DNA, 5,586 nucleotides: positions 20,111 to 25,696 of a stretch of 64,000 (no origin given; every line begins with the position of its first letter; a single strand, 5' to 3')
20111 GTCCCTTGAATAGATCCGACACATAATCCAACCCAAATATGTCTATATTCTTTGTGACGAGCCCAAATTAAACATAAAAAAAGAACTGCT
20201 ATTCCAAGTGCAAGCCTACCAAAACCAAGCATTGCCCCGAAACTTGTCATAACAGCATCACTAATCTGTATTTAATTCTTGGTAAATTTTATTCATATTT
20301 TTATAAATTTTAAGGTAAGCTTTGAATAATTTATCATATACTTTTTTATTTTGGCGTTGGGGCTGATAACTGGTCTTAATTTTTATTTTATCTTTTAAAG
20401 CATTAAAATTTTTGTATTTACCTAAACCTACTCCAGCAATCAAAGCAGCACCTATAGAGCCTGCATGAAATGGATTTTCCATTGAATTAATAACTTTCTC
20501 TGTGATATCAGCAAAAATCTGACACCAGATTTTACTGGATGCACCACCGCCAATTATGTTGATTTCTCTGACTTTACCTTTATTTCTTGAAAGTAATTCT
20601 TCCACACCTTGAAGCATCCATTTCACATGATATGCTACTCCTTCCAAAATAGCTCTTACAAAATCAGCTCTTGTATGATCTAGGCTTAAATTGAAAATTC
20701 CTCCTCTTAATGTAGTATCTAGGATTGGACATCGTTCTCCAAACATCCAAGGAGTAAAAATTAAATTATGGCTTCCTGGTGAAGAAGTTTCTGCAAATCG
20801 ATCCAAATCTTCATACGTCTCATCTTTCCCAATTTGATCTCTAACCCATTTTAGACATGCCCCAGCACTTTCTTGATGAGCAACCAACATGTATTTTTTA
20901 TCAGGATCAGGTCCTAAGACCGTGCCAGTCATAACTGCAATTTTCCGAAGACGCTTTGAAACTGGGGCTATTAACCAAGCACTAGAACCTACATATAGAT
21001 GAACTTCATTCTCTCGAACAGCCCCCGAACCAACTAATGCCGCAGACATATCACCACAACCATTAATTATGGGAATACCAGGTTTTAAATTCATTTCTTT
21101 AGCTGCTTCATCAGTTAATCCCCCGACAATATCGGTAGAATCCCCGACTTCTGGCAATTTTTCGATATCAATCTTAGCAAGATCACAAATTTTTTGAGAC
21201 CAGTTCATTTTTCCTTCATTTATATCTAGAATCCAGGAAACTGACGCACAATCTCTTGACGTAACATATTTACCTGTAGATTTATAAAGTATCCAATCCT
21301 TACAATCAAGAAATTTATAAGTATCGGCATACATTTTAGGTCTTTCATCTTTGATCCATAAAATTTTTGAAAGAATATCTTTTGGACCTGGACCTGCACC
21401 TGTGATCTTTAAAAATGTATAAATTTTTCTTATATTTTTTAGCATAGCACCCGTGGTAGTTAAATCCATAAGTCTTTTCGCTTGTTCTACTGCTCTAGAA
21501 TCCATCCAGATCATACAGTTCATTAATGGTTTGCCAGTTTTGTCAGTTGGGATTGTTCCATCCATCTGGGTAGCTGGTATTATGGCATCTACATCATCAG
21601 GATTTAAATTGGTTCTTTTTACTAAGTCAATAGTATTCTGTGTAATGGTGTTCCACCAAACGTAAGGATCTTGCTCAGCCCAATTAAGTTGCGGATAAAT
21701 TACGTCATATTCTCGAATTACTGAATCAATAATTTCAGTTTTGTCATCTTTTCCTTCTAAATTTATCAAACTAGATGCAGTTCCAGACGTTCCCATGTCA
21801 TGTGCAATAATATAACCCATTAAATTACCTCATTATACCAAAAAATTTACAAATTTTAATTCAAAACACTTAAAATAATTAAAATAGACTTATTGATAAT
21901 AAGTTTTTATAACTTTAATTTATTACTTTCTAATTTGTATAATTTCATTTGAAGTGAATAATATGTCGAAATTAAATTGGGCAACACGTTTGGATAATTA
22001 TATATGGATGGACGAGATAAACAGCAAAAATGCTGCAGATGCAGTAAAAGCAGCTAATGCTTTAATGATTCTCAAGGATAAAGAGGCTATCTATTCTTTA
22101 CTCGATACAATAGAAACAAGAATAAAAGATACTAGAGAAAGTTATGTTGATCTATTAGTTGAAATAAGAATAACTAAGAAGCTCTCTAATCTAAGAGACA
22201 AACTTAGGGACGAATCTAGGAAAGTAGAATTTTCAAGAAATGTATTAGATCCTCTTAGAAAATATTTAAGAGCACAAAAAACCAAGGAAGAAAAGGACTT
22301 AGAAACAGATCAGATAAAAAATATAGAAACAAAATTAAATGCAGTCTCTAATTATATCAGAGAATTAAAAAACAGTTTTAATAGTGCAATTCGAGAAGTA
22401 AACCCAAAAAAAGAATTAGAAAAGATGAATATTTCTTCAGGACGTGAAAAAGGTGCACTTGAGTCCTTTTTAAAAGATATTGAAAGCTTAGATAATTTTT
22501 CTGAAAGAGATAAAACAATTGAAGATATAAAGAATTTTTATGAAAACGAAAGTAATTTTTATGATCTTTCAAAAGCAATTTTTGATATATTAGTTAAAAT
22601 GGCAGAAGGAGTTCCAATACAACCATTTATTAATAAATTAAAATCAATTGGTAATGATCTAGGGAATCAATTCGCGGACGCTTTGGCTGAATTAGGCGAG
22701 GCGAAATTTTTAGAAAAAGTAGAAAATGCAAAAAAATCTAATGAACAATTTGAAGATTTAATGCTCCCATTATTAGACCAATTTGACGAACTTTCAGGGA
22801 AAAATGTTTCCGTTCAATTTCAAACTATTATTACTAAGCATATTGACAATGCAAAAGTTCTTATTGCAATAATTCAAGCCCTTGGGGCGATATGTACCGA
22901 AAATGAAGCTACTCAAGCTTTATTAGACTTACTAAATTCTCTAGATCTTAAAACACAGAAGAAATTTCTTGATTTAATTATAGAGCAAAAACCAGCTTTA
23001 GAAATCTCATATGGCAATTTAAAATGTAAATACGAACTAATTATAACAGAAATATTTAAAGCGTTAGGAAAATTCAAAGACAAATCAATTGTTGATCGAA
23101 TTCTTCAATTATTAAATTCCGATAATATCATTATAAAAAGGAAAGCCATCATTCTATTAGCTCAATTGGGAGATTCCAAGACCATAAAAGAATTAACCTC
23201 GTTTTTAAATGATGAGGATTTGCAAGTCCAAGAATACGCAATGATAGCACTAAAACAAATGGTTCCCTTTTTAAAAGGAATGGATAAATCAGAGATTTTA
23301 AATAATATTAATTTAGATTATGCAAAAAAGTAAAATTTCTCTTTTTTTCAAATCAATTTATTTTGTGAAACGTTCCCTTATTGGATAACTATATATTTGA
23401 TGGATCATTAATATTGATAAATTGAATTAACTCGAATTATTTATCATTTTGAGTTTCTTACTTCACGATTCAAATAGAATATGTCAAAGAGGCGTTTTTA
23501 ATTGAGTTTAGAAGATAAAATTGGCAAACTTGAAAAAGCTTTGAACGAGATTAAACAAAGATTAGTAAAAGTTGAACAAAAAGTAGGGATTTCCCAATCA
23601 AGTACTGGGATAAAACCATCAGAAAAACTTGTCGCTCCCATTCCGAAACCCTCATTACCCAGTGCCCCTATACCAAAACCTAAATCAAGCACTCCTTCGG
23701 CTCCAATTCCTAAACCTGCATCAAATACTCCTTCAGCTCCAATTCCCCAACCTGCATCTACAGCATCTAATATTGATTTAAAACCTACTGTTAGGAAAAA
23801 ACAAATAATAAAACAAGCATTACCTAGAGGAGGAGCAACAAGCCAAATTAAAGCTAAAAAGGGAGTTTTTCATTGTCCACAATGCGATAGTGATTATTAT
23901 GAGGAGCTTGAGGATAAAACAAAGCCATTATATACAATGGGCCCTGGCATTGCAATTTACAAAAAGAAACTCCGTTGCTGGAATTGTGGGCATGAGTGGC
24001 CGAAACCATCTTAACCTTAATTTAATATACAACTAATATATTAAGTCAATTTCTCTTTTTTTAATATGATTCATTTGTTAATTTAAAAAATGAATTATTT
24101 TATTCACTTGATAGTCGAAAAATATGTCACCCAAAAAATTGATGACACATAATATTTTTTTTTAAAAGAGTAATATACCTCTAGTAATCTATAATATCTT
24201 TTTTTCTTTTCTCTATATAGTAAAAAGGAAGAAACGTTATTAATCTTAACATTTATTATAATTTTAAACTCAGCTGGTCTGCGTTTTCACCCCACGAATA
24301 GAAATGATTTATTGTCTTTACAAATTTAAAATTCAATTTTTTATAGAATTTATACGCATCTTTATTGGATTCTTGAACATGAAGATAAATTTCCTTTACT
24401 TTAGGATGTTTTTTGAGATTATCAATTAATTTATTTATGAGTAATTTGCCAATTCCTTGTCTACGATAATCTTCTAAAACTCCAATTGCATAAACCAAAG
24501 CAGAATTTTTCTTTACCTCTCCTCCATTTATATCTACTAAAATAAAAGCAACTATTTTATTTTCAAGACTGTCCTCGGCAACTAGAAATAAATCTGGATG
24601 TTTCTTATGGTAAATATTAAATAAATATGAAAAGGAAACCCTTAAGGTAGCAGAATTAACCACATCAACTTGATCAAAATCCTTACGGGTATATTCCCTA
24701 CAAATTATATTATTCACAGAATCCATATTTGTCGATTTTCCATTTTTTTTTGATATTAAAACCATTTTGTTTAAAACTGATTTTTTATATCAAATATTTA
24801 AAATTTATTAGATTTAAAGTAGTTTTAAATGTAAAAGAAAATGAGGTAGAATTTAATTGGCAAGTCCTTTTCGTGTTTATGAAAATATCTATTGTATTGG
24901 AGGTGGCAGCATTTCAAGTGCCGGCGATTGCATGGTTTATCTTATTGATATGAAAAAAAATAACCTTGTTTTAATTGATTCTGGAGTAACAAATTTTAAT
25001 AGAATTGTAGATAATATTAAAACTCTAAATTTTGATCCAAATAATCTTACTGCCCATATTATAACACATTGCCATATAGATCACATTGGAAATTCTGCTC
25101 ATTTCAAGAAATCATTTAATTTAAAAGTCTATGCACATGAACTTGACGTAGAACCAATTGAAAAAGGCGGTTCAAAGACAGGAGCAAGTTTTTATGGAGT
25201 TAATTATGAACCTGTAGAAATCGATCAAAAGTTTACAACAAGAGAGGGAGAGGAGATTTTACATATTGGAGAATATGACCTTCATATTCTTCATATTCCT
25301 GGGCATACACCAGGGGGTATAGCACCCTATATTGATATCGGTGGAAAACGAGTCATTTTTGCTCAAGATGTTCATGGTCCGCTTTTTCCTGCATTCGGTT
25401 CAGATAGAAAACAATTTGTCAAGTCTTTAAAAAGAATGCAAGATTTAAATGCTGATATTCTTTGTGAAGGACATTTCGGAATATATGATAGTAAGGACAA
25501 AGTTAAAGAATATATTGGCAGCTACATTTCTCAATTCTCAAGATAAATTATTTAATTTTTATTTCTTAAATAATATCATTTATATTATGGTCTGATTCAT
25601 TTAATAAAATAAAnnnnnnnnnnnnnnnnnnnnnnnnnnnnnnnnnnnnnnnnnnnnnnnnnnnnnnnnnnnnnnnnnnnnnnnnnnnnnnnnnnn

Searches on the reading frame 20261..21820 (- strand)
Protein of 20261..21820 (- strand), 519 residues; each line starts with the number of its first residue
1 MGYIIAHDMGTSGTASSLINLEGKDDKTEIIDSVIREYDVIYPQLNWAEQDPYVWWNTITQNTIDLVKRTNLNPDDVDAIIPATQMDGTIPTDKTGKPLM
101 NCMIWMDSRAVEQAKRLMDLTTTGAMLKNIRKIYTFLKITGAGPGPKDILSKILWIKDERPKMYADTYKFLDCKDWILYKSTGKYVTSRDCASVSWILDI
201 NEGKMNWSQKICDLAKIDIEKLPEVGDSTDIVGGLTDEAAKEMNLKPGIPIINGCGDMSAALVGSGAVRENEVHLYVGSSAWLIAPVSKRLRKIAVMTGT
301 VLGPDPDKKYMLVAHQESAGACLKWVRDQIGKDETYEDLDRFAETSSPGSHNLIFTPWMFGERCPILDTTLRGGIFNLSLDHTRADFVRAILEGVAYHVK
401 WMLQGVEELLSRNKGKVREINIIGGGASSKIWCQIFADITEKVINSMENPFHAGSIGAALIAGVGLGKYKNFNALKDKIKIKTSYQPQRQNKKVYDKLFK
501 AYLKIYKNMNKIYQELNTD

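Call 6: search_protein_families(library=pfam, proteins=[window:20261-21820:-], max_evalue=0.01)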
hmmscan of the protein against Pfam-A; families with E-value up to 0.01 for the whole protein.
window:20261-21820:- (519 aa): 2 families
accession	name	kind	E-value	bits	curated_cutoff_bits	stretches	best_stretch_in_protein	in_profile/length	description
PF00370.27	FGGY_N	-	6.3e-44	150.8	28.8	1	3-264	1-245/245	FGGY family of carbohydrate kinases, N-terminal domain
PF02782.22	FGGY_C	-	5.5e-28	98.5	27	1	278-465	6-197/198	FGGY family of carbohydrate kinases, C-terminal domain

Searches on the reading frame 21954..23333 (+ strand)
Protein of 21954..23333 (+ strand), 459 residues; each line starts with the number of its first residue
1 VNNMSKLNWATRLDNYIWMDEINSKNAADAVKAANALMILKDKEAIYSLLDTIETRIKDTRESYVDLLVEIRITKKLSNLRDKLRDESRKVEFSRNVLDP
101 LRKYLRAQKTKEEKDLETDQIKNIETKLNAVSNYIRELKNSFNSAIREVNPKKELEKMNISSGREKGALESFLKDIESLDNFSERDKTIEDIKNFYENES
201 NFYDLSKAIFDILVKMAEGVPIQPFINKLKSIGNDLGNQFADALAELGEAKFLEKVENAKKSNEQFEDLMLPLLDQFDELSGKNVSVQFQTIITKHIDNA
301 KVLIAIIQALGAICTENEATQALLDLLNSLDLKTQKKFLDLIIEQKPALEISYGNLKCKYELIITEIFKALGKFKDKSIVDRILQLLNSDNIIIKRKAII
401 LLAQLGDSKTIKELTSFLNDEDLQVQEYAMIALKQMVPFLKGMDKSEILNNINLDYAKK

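Call 6: search_protein_families(library=pfam, proteins=[window:21954-23333:+], max_evalue=0.01)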
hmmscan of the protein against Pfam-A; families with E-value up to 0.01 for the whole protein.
window:21954-23333:+ (459 aa): 4 families
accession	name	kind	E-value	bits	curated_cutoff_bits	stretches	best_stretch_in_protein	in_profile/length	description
PF13646.12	HEAT_2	-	4.9e-15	56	27.7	1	369-433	22-87/88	HEAT repeats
PF03130.22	HEAT_PBS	-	1.4e-07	31.8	20.9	0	303-328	2-26/27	PBS lyase HEAT-like repeat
PF02985.28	HEAT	-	0.00013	22.3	23.5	0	414-439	5-30/31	HEAT repeat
PF13513.12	HEAT_EZ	-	0.00025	21.9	27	0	411-435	30-54/55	HEAT-like repeat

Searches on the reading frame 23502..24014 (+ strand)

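Call 6: search_protein_families(library=pfam, proteins=[window:23502-24014:+], max_evalue=0.01)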
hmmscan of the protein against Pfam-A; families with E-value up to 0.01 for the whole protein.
window:23502-24014:+ (170 aa): 1 family
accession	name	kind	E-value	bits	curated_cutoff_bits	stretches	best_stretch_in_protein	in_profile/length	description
PF13717.11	Zn_ribbon_4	-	0.0077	16.6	30.3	0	155-167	24-36/36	zinc-ribbon domain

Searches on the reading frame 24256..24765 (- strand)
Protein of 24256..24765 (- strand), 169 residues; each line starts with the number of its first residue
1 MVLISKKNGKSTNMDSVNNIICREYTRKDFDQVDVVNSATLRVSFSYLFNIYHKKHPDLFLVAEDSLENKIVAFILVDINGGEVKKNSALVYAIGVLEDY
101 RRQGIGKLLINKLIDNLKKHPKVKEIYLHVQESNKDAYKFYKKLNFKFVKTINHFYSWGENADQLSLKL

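Call 6: search_protein_families(library=pfam, proteins=[window:24256-24765:-], max_evalue=0.01)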
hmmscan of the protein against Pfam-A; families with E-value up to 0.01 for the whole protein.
window:24256-24765:- (169 aa): 9 families
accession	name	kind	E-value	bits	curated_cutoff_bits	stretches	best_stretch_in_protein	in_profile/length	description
PF00583.31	Acetyltransf_1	-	9.8e-20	71.4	20.7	1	48-146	23-116/116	Acetyltransferase (GNAT) family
PF13508.13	Acetyltransf_7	-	2.8e-14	53.7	27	1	59-147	4-83/84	Acetyltransferase (GNAT) domain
PF08445.16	FR47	-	8.9e-10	38.9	22.1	1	84-149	17-80/86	FR47-like protein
PF13673.13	Acetyltransf_10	-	1.2e-09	38.7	23.6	1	61-150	34-111/128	Acetyltransferase (GNAT) domain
PF17013.11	Acetyltransf_15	-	9.8e-08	32.1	35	1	82-148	66-138/210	Putative acetyl-transferase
PF13420.13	Acetyltransf_4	-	0.00017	22.1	24.3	1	54-156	46-144/155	Acetyltransferase (GNAT) domain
PF08444.16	Gly_acyl_tr_C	-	0.00064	20.4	27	1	95-150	26-79/89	Aralkyl acyl-CoA:amino acid N-acyltransferase, C-terminal region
PF13523.12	Acetyltransf_8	-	0.0075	16.3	27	0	98-153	89-144/145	Acetyltransferase (GNAT) domain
PF13302.13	Acetyltransf_3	-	0.0089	17.2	25.4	0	72-147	66-138/138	Acetyltransferase (GNAT) domain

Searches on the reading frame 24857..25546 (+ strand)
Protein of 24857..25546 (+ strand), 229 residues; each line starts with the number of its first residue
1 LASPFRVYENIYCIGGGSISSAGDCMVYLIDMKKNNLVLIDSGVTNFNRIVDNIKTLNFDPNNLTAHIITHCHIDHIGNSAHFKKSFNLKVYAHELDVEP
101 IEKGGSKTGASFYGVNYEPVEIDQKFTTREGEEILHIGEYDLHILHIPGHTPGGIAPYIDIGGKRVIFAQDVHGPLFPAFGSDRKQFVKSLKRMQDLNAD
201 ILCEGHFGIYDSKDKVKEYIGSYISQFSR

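Call 6: search_protein_families(library=pfam, proteins=[window:24857-25546:+], max_evalue=0.01)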
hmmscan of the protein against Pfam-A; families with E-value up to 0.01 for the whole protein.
window:24857-25546:+ (229 aa): 4 families
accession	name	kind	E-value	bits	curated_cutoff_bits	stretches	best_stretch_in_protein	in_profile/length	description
PF00753.33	Lactamase_B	-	2.6e-23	83.4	22.7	1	23-206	4-196/196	Metallo-beta-lactamase superfamily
PF12706.13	Lactamase_B_2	-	3.5e-06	27.2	27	1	38-131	3-99/200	Beta-lactamase superfamily domain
PF19583.5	ODP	-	1.2e-05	25.7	27.2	1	25-190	3-152/194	ODP family beta lactamase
PF02112.21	PDEase_II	-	0.0011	18.6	23.7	1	51-85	70-108/340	cAMP phosphodiesterases class-II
